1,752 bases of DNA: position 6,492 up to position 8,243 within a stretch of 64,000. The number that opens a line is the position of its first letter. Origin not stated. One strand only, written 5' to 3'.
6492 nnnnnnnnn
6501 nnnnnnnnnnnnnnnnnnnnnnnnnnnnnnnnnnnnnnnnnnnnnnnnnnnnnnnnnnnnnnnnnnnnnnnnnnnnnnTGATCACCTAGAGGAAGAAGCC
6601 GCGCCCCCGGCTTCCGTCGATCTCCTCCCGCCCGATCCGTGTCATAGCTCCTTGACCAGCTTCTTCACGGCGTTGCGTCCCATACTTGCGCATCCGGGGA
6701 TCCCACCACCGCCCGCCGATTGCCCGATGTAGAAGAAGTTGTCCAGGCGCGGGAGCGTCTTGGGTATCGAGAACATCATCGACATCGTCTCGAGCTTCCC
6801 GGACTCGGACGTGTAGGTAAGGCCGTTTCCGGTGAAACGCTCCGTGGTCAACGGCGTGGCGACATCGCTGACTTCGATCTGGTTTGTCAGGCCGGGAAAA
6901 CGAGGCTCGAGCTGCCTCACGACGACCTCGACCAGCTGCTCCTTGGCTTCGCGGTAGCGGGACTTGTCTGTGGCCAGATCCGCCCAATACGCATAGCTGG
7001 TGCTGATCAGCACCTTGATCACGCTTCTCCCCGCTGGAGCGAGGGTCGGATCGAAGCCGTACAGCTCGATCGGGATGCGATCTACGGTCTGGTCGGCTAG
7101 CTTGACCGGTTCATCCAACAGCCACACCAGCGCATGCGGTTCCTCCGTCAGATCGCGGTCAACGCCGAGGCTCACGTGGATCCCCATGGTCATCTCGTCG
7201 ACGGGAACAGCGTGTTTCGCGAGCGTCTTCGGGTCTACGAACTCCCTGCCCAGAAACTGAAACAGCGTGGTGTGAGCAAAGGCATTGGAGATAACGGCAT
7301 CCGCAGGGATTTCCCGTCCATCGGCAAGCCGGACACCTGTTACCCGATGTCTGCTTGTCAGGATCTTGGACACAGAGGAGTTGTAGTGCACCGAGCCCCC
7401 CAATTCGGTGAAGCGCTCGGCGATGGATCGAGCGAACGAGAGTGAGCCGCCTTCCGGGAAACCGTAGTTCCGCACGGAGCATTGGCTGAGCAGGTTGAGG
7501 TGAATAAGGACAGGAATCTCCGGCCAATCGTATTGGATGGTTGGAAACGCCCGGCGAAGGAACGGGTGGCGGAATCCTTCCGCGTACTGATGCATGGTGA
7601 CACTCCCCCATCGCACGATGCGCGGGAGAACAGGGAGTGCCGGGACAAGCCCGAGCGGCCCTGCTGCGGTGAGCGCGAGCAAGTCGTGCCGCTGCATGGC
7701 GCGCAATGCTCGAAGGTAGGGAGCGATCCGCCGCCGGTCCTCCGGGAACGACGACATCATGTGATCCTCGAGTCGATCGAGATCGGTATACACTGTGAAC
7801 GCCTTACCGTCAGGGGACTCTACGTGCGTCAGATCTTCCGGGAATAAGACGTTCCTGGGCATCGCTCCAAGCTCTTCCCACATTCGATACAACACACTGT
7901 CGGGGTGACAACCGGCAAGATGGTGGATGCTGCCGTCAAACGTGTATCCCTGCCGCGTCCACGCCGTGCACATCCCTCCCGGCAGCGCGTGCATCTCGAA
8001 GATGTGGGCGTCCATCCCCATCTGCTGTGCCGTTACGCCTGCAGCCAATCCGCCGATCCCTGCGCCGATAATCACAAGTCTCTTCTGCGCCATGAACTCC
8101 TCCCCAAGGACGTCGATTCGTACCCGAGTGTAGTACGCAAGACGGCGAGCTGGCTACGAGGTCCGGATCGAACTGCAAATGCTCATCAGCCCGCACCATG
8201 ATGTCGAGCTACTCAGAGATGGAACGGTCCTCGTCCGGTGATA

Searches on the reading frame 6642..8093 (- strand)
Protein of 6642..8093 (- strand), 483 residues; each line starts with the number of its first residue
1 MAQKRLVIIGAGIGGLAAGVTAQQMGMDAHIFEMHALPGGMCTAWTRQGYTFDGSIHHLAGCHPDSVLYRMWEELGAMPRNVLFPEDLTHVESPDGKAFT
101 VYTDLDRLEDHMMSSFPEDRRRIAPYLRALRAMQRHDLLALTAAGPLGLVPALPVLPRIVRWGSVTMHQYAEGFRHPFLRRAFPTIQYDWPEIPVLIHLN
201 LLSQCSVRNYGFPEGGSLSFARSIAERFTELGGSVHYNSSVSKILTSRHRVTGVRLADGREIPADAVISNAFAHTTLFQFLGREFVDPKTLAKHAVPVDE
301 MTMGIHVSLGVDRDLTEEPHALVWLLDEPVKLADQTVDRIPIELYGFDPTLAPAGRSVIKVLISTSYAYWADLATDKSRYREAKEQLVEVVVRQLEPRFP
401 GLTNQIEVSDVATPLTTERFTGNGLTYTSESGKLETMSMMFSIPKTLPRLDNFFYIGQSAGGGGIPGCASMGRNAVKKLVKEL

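Call 5: search_protein_families(library=ncbifam, proteins=[window:6642-8093:-])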
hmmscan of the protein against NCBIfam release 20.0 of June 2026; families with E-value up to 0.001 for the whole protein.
window:6642-8093:- (483 aa): 26 families (the best 25 are shown)
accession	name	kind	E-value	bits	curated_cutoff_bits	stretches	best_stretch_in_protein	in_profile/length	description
TIGR02734.1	crtI_fam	subfamily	3.1e-34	118.5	238.1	1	7-482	2-491/504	phytoene desaturase family protein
TIGR02730.1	carot_isom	equivalog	1.4e-33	116.5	586.9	2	210-466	221-475/493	carotenoid isomerase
TIGR02733.1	desat_CrtD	equivalog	7.2e-20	71.1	549.7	2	4-118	2-117/492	C-3',4' desaturase CrtD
NF045637.1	carotdesatCrtDProt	equivalog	7.2e-17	61.1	580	2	214-282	218-286/485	1-hydroxycarotenoid 3,4-desaturase CrtD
NF005560.0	PRK07233.1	equivalog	9.4e-17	61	252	2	5-77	2-72/435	hypothetical protein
NF042421.1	hydcarot_desat_CrtD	equivalog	6.3e-16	57.9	500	2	5-129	3-126/487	1-hydroxycarotenoid 3,4-desaturase CrtD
NF058655.1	CrtID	equivalog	1.3e-13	50.6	640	2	7-53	2-48/478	bifunctional phytoene desaturase/3,4-desaturase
TIGR03467.1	HpnE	equivalog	1.7e-10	40.8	283.05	1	7-91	2-86/430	hydroxysqualene dehydroxylase HpnE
NF005548.0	PRK07208.1-4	equivalog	1.9e-09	36.7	389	1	3-63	3-63/488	hypothetical protein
NF005547.0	PRK07208.1-3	equivalog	8.1e-09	34.7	380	1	3-75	4-74/465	hypothetical protein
NF045689.1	BCarotKetCrtO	equivalog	1.5e-08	33.7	1000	1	213-288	238-314/563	beta-carotene ketolase CrtO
NF008845.0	PRK11883.1-5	equivalog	4.4e-08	31.9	560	0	2-53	3-60/468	protoporphyrinogen oxidase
NF033623.1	urate_HpxO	equivalog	2e-05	23.7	500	1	6-34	2-30/381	FAD-dependent urate hydroxylase HpxO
NF006130.0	PRK08274.1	equivalog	4.8e-05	22.4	369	0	209-271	123-189/467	FAD-dependent tricarballylate dehydrogenase TcuA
TIGR02731.1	phytoene_desat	equivalog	7.2e-05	21.7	569.4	0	5-76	1-71/453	15-cis-phytoene desaturase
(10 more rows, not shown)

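Call 6: search_protein_families(library=pfam, proteins=[window:6642-8093:-])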
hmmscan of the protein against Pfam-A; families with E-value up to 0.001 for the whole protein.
window:6642-8093:- (483 aa): 7 families
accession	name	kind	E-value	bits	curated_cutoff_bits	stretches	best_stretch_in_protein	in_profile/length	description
PF01593.30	Amino_oxidase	-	4.5e-19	69.5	19.8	1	13-477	1-440/443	Flavin containing amine oxidoreductase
PF13450.12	NAD_binding_8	-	4.4e-13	49.8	21.9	1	8-75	1-68/68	NAD(P)-binding Rossmann-like domain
PF01266.30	DAO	-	1.3e-07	31.9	27.9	0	219-278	150-209/353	FAD dependent oxidoreductase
PF12831.13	FAD_oxidored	-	3.9e-06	26.8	27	1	6-46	2-42/416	FAD dependent oxidoreductase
PF07992.20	Pyr_redox_2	-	5.8e-06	26.4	26.1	0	5-42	2-35/291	Pyridine nucleotide-disulphide oxidoreductase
PF00890.30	FAD_binding_2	-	8.6e-05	22.3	20.4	0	6-46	2-41/414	FAD binding domain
PF00070.33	Pyr_redox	-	0.00017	22.4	22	0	5-37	1-33/82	Pyridine nucleotide-disulphide oxidoreductase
